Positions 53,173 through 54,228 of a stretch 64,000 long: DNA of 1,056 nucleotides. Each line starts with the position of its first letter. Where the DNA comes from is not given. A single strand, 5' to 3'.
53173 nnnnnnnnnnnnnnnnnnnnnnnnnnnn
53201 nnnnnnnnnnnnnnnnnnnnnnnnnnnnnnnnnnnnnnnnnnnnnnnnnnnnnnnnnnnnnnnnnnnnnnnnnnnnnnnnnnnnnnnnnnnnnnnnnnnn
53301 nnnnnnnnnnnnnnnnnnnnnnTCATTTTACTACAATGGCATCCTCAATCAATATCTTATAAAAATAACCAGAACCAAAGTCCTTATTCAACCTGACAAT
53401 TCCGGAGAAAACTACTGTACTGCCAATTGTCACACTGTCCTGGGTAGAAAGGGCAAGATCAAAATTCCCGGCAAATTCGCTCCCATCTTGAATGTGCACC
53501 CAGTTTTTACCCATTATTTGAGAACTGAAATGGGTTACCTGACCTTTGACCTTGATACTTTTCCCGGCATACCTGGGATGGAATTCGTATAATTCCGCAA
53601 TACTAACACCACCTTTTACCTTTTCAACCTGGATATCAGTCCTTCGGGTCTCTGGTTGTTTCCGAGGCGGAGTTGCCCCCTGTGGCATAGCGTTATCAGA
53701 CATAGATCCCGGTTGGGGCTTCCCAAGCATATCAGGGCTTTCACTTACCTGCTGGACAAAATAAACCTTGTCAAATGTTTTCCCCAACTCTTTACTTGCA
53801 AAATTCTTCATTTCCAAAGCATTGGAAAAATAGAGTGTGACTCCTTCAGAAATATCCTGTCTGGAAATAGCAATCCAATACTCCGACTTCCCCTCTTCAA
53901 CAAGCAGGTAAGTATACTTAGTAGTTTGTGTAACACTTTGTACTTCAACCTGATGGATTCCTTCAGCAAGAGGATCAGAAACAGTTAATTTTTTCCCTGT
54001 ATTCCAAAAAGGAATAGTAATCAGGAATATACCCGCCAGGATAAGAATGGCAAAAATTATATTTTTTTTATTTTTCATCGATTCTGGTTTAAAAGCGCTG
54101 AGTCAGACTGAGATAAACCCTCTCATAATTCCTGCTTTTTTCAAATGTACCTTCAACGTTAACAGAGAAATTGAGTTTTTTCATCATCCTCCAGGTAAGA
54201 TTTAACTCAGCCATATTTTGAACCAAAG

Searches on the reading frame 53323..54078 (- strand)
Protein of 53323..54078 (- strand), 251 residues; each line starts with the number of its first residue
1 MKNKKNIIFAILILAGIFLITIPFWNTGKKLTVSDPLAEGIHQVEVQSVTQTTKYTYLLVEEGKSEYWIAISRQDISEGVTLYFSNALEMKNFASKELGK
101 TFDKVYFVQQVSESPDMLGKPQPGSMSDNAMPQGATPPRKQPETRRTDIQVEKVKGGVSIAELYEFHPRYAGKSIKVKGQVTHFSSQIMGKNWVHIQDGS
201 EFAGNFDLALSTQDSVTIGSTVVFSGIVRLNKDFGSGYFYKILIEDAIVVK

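Call 9: search_protein_families(library=pfam, proteins=[window:53323-54078:-], max_evalue=0.01)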
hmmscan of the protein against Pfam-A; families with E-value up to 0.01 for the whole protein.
window:53323-54078:- (251 aa): 1 family
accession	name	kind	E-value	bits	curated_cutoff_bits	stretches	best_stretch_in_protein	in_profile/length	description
PF13457.12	GW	-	0.0029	18.7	21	0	42-69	42-70/76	GW (Gly-Tryp) dipeptide domain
